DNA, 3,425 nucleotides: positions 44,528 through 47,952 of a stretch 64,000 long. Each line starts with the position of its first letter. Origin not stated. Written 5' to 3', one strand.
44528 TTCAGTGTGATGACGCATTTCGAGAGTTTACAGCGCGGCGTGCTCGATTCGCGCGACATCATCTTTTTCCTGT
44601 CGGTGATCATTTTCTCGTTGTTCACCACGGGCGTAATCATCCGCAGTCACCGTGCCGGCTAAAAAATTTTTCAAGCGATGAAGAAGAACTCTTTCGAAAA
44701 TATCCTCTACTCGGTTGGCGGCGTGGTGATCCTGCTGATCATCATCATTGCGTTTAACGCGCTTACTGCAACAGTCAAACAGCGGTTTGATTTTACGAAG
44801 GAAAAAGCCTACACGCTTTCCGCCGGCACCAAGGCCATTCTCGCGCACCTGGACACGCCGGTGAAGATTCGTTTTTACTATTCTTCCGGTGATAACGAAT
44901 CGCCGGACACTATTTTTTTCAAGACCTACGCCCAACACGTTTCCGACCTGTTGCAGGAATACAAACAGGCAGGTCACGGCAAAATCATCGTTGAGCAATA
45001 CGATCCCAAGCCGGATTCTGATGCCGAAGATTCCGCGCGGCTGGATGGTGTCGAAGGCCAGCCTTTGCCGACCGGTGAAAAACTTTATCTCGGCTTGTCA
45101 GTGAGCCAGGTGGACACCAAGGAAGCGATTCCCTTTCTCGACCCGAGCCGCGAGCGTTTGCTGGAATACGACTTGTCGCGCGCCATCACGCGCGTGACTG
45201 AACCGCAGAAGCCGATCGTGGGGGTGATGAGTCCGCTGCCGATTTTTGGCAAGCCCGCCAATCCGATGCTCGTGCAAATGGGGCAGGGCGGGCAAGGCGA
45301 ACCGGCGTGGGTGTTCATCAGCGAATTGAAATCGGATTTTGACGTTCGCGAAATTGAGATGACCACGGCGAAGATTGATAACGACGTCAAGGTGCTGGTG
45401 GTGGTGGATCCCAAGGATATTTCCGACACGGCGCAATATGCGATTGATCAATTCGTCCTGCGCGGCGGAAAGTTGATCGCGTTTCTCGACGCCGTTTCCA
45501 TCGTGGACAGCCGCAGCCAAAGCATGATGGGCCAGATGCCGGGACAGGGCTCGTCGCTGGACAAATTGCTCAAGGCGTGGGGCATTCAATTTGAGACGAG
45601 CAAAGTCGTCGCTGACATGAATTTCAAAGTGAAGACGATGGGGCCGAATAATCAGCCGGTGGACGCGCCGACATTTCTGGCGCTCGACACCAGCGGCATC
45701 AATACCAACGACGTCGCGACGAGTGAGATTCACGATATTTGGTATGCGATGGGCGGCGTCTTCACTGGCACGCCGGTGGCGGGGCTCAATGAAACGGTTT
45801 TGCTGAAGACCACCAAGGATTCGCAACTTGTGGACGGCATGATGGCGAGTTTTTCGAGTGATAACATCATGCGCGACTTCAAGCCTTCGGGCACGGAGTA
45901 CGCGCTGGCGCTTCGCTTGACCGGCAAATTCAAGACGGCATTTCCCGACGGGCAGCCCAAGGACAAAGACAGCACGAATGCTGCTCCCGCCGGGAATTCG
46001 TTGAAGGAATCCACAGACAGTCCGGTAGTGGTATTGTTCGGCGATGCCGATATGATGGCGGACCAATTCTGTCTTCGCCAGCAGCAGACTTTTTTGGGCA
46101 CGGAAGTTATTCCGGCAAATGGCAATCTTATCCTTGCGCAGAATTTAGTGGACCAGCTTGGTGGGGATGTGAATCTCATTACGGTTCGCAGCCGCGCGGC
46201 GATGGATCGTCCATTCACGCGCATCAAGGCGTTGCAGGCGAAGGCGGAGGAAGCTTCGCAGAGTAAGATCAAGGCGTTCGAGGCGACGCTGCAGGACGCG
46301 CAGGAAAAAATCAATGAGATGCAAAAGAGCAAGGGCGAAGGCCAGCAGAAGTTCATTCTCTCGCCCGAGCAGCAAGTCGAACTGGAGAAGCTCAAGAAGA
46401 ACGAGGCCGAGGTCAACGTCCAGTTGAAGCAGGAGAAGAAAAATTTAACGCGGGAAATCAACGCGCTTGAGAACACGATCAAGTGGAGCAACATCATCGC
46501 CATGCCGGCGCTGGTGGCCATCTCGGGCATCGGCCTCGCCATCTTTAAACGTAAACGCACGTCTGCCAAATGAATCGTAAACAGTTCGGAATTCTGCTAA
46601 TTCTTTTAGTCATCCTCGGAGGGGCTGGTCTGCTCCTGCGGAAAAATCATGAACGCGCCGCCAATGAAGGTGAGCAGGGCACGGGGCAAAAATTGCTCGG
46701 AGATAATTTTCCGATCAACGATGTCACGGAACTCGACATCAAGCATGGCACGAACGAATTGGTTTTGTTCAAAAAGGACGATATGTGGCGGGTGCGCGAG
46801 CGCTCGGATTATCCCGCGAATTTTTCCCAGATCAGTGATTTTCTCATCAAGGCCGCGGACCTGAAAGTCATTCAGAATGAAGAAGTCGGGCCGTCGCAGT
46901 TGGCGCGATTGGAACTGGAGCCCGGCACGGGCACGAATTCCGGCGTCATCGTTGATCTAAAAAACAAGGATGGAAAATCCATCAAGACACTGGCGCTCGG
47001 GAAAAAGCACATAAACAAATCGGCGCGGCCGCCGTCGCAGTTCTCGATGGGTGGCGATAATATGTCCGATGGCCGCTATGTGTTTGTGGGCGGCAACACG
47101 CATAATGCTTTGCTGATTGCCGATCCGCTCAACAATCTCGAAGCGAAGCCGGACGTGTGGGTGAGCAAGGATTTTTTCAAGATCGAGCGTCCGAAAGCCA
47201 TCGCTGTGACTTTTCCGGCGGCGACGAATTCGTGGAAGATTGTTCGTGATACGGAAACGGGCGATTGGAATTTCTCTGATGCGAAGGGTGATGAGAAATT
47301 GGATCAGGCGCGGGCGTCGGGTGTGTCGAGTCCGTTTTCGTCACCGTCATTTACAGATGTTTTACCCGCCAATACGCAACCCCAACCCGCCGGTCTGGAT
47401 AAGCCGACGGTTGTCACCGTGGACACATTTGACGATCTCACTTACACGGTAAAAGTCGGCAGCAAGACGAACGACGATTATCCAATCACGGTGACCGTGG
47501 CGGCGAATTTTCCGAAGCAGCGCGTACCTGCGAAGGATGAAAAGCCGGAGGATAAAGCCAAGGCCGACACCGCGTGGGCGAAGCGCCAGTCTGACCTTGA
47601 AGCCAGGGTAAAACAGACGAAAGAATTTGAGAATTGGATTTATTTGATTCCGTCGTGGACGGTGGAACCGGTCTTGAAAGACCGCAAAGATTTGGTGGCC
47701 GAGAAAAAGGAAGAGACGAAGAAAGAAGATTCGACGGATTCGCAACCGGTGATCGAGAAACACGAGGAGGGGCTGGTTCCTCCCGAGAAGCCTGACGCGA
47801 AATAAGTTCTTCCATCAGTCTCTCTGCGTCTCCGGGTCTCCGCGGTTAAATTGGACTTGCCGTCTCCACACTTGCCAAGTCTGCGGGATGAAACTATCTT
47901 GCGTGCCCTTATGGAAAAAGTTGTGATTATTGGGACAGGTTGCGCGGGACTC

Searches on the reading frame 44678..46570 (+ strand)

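Call 61: search_protein_families(library=pfam, proteins=[window:44678-46570:+], max_evalue=0.00001)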
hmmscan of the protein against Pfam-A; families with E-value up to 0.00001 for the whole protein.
window:44678-46570:+ (631 aa): 2 families
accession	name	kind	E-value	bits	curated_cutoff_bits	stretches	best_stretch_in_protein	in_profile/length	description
PF09822.16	ABC_transp_aux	-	3.7e-52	177.8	34.7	1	179-483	2-281/288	ABC-type uncharacterized transport system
PF23357.1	DUF7088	-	2.3e-20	73.2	27.8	1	41-137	1-99/105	Domain of unknown function (DUF7088)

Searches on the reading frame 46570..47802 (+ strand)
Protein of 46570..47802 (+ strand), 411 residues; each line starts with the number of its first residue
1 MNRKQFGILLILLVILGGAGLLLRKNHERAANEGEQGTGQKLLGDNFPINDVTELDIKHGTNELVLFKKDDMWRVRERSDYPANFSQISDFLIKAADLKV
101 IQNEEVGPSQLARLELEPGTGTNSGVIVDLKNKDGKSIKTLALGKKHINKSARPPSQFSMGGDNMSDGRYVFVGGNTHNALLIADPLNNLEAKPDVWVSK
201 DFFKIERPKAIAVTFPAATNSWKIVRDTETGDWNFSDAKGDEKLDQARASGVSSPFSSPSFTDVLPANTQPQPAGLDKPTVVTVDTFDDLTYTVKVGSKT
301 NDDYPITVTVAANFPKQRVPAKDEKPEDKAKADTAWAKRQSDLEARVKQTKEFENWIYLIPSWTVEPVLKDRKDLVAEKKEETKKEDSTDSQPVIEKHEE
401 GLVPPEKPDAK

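Call 61: search_protein_families(library=pfam, proteins=[window:46570-47802:+], max_evalue=0.00001)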
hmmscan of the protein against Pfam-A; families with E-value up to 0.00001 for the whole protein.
window:46570-47802:+ (411 aa): 1 family
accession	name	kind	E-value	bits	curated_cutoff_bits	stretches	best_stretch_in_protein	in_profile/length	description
PF14238.11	DUF4340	-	2.3e-16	61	25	1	73-279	1-183/183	Domain of unknown function (DUF4340)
